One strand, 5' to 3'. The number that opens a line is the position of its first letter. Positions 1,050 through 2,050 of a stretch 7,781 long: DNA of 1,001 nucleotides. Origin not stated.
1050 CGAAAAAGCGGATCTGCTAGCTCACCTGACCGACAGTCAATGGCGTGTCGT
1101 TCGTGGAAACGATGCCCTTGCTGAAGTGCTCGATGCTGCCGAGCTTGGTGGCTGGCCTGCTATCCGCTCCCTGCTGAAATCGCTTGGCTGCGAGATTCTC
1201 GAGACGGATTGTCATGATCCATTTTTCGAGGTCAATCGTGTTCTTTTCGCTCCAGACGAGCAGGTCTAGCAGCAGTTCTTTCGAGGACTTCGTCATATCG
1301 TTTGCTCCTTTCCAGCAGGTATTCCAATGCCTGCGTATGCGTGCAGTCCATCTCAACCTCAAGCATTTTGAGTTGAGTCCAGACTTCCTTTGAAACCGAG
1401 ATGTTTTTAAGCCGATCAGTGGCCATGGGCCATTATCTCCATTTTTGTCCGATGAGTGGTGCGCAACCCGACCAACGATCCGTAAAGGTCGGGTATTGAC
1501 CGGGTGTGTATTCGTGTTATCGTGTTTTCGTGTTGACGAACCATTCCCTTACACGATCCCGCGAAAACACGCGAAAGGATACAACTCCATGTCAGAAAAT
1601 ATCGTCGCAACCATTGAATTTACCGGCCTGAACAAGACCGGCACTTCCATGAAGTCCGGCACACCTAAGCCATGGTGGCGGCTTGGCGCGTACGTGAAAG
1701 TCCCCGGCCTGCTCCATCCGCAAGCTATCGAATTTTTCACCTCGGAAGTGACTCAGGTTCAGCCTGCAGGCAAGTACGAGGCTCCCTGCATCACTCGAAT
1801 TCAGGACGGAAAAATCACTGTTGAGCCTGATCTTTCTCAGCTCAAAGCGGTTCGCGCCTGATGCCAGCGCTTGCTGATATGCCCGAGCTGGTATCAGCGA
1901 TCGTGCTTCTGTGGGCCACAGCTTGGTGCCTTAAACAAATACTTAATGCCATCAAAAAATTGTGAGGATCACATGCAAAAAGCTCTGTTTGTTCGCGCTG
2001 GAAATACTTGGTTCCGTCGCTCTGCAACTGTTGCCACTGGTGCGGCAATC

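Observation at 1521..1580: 10-bp inverted repeat bracketing the ssb promoter and leader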

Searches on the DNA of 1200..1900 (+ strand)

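Call 7: search_dna_similar(query=window:1200-1900:+, collection=phages, mode=distant, max_rows=30)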
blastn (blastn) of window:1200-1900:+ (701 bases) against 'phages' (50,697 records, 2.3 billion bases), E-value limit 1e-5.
Records with a match: 1; places in all: 1; records where one place covers at least 80% of the query: 1.
Best place of each record, by identity: 60-80% 1.
By first word of the organism name: Pseudomonas 1.
By host as written in the record: Pseudomonas carnis; Pseudomonas lactis 1.
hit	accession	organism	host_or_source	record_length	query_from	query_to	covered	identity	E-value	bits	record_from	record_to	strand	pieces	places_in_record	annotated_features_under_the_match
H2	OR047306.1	Pseudomonas phage PMBT54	Pseudomonas carnis; Pseudomonas lactis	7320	13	653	91%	73.1%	2e-103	381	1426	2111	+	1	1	hypothetical protein (x2) | ssDNA binding protein | MatP_C domain-containing protein | DNA replication protein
